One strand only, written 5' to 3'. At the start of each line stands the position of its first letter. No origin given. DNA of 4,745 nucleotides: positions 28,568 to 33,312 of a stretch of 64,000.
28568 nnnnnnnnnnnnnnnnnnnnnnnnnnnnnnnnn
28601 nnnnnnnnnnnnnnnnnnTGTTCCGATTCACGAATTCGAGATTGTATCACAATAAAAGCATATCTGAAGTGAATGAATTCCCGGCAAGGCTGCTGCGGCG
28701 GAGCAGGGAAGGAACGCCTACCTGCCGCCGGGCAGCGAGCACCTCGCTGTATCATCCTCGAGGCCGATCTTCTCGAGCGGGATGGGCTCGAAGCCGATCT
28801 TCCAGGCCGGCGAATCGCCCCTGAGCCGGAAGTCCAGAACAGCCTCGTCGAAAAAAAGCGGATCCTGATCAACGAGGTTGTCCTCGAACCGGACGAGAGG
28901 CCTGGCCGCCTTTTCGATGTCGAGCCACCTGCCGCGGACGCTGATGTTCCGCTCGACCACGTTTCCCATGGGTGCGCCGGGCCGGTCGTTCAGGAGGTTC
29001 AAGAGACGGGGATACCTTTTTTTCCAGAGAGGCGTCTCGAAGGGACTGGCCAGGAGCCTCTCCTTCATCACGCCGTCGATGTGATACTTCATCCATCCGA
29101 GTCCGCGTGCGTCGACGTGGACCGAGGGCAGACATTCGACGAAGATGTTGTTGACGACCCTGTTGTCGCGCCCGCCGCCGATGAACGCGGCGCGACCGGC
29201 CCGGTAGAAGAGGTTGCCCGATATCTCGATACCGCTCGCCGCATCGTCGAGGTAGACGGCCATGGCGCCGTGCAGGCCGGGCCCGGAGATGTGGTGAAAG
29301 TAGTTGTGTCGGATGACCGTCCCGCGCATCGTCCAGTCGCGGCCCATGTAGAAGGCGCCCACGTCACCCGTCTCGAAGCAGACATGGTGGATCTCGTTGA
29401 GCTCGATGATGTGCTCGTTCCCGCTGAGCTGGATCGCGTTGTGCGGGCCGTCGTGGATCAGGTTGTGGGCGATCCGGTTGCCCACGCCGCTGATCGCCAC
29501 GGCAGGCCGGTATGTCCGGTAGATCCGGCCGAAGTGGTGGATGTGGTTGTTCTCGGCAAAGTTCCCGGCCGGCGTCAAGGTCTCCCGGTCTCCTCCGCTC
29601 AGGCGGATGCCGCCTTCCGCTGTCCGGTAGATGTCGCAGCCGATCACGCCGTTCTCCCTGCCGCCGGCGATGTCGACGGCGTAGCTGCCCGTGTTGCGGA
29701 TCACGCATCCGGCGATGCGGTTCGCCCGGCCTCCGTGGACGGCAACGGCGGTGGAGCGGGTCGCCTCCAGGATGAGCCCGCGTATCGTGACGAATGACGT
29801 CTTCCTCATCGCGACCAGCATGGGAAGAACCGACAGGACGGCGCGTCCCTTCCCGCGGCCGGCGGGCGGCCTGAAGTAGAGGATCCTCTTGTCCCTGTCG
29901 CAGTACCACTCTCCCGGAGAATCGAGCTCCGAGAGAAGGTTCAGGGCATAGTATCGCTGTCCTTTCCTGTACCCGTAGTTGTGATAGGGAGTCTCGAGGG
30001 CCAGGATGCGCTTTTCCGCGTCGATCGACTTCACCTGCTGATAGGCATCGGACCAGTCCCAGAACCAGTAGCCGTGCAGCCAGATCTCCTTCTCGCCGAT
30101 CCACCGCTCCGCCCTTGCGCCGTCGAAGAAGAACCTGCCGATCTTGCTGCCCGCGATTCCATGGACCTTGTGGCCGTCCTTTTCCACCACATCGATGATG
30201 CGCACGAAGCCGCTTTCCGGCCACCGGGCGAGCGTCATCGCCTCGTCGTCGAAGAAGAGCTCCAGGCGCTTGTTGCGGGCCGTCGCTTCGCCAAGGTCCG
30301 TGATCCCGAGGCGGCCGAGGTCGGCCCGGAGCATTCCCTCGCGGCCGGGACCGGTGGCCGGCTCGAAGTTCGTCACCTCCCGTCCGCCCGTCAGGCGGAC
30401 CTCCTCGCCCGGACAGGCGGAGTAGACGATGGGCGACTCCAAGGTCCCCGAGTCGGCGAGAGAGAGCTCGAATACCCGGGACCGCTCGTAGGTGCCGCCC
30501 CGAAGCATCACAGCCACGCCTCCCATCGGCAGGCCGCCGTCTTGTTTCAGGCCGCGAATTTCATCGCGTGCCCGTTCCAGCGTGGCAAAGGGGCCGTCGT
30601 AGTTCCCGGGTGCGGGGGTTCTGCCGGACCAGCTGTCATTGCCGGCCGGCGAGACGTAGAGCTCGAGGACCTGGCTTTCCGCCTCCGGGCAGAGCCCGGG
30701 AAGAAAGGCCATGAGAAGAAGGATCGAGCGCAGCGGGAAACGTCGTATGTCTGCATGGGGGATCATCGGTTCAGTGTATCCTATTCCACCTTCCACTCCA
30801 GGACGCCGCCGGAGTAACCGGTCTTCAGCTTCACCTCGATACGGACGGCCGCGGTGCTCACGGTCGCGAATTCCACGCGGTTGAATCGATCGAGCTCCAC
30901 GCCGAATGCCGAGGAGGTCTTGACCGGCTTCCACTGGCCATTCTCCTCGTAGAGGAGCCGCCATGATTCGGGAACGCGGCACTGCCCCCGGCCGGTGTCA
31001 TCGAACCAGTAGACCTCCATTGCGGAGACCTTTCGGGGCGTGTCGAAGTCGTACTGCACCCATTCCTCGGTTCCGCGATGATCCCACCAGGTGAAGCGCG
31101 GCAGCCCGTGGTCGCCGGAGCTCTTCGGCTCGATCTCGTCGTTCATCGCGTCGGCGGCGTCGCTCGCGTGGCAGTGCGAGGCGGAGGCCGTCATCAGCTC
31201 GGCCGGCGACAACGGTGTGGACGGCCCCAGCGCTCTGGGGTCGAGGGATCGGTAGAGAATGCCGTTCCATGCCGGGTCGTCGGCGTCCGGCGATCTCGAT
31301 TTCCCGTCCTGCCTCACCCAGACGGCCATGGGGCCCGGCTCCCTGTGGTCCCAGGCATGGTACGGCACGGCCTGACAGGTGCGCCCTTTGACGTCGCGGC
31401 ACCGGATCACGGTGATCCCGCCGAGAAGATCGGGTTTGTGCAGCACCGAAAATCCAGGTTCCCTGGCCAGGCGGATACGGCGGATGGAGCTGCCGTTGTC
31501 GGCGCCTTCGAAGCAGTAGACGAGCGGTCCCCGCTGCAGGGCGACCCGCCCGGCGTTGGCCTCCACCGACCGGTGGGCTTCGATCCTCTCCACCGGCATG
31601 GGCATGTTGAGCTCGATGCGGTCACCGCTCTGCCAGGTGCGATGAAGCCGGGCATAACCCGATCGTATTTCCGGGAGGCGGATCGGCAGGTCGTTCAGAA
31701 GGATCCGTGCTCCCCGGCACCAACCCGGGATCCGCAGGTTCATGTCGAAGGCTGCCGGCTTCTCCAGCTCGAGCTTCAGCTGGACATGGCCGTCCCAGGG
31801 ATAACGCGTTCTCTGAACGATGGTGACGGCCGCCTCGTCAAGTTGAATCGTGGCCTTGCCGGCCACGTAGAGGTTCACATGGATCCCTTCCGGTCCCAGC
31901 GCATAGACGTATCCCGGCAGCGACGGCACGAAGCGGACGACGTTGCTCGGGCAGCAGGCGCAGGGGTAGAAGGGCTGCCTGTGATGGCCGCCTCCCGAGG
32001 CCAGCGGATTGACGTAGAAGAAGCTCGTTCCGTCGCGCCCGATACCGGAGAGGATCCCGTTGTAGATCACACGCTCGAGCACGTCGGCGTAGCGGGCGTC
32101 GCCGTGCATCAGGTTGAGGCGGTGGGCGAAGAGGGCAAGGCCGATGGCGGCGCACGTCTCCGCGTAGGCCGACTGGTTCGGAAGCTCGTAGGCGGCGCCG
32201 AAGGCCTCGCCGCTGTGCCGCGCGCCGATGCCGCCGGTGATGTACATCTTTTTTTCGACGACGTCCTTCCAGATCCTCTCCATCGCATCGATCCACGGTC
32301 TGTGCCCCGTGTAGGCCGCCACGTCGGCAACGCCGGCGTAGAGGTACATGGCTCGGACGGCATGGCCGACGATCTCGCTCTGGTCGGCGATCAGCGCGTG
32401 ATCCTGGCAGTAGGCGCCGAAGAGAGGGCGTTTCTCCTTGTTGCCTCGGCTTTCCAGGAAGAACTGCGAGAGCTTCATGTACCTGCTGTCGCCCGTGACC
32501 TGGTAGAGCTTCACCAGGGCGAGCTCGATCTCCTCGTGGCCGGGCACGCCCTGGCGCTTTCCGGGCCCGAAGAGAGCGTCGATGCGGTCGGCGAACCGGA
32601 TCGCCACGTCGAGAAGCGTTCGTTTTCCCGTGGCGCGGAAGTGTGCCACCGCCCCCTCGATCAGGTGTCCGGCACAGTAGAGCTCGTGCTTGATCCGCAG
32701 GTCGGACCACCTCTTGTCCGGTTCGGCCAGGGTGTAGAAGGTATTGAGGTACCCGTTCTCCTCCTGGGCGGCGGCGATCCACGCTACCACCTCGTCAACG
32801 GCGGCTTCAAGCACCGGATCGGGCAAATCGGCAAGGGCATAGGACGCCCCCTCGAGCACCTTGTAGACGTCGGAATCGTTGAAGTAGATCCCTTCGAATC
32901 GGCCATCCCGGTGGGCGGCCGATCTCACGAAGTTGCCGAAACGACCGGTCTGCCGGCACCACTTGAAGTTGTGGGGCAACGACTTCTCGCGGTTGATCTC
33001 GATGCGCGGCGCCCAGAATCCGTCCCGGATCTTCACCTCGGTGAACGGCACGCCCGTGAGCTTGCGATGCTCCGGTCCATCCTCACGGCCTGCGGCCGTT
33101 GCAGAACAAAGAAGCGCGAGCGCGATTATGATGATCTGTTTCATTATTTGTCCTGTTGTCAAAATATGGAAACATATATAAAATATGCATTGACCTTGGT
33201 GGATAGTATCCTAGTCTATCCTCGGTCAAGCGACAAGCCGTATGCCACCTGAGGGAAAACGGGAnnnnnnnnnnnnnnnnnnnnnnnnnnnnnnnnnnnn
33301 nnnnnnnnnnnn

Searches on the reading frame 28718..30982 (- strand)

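Call 24: search_protein_families(library=pfam, proteins=[window:28718-30982:-], max_evalue=0.00001)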
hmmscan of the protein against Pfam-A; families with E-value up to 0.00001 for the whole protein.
window:28718-30982:- (754 aa): 2 families
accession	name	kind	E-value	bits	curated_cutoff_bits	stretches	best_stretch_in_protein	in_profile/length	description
PF13229.12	Beta_helix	-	5.6e-16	59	25.9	2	494-623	2-120/158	Right handed beta helix region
PF05048.19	NosD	-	7.8e-07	29.2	23.6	0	500-623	47-178/212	Periplasmic copper-binding protein (NosD)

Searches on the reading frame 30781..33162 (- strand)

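Call 24: search_protein_families(library=pfam, proteins=[window:30781-33162:-], max_evalue=0.00001)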
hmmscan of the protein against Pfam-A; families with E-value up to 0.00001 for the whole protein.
window:30781-33162:- (793 aa): 3 families
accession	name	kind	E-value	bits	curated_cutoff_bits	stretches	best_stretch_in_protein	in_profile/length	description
PF07944.18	Beta-AFase-like_GH127_cat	-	3.4e-108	362.4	24.9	1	42-416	1-375/376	Beta-L-arabinofuranosidase, GH127 catalytic domain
PF20736.2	Glyco_hydro127M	-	1.7e-24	86.2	24.2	1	427-522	2-95/95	Beta-L-arabinofuranosidase, GH127 middle domain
PF20737.2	Glyco_hydro127C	-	2.6e-24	85.2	23.7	1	524-617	1-71/71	Glycoside hydrolase family 127 C-terminal domain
